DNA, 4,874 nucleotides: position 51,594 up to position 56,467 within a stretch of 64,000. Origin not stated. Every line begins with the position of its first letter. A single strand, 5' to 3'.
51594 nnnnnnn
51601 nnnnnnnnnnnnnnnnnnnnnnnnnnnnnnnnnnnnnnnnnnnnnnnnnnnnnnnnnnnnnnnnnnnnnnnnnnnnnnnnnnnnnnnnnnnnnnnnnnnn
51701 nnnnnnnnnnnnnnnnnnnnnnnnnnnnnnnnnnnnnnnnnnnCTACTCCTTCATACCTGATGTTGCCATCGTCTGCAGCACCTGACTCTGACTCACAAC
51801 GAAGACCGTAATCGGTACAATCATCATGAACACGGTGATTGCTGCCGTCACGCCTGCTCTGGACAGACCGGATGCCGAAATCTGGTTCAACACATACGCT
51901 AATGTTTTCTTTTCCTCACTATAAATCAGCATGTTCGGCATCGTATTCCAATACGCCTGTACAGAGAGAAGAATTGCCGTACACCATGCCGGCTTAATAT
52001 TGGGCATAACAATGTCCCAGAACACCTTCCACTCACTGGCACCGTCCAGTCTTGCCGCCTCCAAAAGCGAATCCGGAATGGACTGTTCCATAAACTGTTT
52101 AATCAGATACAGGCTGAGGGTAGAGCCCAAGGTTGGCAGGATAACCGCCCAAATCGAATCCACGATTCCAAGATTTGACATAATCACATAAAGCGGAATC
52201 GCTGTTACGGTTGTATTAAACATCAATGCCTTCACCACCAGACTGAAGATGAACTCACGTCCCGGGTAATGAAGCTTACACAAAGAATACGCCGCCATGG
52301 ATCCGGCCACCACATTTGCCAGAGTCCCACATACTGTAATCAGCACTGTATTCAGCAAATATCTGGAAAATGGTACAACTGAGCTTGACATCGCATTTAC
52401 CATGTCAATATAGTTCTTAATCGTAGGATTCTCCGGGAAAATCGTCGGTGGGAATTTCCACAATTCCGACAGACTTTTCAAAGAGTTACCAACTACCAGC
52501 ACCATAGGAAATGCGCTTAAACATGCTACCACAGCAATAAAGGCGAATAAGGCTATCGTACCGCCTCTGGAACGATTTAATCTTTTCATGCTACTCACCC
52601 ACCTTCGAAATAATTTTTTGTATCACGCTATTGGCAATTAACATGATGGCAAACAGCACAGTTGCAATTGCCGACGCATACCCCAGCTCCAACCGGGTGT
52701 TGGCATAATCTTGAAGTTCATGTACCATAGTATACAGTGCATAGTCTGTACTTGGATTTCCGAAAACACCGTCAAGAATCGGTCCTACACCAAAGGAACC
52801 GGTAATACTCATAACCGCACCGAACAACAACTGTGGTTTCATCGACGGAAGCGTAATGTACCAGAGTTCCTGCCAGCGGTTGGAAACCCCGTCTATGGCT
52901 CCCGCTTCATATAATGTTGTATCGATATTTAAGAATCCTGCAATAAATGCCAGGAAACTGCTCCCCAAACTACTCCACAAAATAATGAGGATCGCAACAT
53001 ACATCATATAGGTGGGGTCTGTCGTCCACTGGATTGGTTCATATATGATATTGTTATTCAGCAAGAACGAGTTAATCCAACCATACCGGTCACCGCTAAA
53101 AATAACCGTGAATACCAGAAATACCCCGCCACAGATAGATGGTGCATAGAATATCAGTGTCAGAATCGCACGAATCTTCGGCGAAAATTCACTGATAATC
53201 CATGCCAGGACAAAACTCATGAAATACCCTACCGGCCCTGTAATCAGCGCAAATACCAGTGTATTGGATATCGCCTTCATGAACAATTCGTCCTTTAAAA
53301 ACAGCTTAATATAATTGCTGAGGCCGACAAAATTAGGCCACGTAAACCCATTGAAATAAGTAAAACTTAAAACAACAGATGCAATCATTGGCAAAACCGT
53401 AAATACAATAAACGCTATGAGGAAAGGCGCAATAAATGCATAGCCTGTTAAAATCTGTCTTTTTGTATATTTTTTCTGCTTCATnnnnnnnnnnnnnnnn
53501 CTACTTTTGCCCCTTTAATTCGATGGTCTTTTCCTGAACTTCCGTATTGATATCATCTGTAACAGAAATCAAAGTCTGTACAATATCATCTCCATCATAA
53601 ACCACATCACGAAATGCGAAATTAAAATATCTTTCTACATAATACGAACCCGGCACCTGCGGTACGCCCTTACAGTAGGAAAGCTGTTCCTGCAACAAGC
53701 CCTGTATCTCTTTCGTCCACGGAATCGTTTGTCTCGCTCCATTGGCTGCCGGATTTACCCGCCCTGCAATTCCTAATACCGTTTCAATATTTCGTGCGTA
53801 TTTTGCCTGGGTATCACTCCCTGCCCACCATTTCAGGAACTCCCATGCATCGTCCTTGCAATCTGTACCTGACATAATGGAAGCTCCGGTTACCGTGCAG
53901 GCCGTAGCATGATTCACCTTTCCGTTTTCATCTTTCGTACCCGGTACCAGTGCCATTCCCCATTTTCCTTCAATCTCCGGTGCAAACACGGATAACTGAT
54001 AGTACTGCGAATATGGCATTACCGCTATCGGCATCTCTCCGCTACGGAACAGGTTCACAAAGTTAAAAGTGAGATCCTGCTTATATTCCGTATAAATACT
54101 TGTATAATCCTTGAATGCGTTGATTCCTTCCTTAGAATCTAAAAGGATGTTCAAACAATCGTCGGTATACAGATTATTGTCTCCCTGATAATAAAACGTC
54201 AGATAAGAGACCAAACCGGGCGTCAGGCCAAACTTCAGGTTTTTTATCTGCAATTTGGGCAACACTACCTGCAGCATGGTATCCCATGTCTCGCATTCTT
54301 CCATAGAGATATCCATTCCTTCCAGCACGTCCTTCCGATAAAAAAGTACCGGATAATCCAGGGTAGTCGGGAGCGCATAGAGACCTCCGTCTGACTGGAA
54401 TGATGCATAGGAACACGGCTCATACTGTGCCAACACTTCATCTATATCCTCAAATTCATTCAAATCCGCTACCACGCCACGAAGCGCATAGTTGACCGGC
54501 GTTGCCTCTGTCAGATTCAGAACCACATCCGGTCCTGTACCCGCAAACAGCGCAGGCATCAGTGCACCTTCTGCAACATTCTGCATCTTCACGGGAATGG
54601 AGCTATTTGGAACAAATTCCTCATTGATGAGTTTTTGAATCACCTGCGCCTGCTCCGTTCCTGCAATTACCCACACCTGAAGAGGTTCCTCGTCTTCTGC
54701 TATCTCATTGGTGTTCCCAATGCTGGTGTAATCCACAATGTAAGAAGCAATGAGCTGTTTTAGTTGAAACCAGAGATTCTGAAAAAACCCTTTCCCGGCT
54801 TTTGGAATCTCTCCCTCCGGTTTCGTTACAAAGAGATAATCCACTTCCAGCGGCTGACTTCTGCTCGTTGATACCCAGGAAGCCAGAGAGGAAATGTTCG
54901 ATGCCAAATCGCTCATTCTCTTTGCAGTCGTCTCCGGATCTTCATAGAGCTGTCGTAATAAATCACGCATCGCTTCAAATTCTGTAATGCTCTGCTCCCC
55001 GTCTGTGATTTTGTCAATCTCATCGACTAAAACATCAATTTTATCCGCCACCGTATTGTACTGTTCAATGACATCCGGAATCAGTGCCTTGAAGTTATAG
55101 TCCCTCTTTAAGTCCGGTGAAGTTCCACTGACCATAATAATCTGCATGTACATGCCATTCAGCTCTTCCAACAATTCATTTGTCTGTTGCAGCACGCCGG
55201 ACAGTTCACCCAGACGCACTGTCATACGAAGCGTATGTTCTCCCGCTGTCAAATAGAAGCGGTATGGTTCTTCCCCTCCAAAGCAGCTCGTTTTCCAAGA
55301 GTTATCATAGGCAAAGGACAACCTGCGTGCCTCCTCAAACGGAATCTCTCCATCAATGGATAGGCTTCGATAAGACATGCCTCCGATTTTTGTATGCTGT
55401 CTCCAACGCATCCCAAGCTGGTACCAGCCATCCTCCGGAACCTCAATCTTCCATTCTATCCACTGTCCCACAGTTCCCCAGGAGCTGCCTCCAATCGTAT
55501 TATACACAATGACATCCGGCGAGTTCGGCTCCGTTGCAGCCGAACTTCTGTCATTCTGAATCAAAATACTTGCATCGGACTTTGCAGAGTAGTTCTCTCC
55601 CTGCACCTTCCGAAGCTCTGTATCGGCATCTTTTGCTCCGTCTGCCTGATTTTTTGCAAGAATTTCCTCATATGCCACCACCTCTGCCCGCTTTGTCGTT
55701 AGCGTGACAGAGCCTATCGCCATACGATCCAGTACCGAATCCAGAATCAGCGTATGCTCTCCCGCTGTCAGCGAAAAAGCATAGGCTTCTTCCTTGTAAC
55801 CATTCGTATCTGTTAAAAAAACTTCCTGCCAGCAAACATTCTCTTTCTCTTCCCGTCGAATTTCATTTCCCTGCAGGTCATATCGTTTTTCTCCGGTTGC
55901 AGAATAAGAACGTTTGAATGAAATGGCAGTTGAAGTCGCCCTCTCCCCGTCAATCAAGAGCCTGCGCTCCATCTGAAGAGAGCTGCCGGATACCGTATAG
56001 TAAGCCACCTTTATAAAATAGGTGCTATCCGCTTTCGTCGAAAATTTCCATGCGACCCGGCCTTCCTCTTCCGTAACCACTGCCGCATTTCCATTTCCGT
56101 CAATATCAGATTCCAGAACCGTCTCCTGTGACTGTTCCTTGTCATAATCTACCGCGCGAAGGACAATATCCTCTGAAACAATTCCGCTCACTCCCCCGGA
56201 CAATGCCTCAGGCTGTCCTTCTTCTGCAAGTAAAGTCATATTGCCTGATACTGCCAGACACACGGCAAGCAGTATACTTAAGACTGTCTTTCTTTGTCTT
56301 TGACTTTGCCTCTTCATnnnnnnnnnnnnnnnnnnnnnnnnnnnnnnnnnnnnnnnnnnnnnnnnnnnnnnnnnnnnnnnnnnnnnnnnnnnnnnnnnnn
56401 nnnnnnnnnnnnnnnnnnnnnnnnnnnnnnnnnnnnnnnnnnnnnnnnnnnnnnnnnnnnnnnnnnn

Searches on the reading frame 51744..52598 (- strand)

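Call 42: search_protein_families(library=pfam, proteins=[window:51744-52598:-], max_evalue=0.01)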
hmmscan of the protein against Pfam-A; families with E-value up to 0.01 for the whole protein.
window:51744-52598:- (284 aa): 1 family
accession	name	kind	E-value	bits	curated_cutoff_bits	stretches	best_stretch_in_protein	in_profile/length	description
PF00528.27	BPD_transp_1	-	3e-14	53.6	26.4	1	96-270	2-175/184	Binding-protein-dependent transport system inner membrane component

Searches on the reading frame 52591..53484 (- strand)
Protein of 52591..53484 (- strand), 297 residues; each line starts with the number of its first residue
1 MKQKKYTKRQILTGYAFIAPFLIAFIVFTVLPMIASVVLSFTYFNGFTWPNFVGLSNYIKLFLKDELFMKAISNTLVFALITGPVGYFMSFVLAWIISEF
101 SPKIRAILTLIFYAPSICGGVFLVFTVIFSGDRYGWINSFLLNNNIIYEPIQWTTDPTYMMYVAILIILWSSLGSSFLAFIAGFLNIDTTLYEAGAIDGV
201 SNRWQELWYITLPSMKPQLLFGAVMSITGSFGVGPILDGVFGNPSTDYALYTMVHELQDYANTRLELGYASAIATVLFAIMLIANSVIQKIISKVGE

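Call 42: search_protein_families(library=pfam, proteins=[window:52591-53484:-], max_evalue=0.01)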
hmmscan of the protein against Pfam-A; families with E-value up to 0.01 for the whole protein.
window:52591-53484:- (297 aa): 1 family
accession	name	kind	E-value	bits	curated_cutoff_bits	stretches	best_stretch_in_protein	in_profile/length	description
PF00528.27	BPD_transp_1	-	8.9e-11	42.3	26.4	1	104-289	20-176/184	Binding-protein-dependent transport system inner membrane component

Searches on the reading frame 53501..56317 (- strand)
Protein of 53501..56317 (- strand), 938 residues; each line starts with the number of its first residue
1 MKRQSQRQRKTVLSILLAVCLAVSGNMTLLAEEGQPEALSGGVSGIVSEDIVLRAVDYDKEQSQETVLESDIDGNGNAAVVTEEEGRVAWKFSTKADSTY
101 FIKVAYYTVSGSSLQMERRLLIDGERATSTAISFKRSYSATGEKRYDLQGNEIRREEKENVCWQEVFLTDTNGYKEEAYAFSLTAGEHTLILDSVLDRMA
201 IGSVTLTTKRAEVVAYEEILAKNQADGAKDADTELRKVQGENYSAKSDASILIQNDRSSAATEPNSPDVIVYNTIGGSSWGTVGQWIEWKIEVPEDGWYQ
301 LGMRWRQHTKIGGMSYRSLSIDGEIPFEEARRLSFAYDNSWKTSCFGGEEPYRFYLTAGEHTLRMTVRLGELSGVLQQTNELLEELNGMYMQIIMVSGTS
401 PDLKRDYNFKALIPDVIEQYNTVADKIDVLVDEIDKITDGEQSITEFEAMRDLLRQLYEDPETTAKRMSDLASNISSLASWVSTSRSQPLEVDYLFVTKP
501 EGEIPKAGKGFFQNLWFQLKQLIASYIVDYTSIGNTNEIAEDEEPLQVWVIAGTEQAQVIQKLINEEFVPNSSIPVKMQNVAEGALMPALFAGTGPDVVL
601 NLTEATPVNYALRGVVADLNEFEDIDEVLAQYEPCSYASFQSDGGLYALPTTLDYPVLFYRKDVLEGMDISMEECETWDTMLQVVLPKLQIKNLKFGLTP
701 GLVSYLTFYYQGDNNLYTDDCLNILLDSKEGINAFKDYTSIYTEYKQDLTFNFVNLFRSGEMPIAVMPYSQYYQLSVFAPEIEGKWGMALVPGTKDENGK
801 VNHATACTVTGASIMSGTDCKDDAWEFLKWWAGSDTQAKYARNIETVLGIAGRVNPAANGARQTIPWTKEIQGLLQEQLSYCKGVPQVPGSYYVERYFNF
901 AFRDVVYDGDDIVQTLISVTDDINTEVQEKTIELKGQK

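Call 42: search_protein_families(library=pfam, proteins=[window:53501-56317:-], max_evalue=0.01)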
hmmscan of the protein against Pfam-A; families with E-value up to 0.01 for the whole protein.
window:53501-56317:- (938 aa): 2 families
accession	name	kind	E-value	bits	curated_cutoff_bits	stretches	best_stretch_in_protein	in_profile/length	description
PF13416.11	SBP_bac_8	-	4.8e-20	72.9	27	1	582-842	24-254/279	Bacterial extracellular solute-binding protein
PF01547.30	SBP_bac_1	-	1.9e-19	71.2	26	1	557-838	7-307/307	Bacterial extracellular solute-binding protein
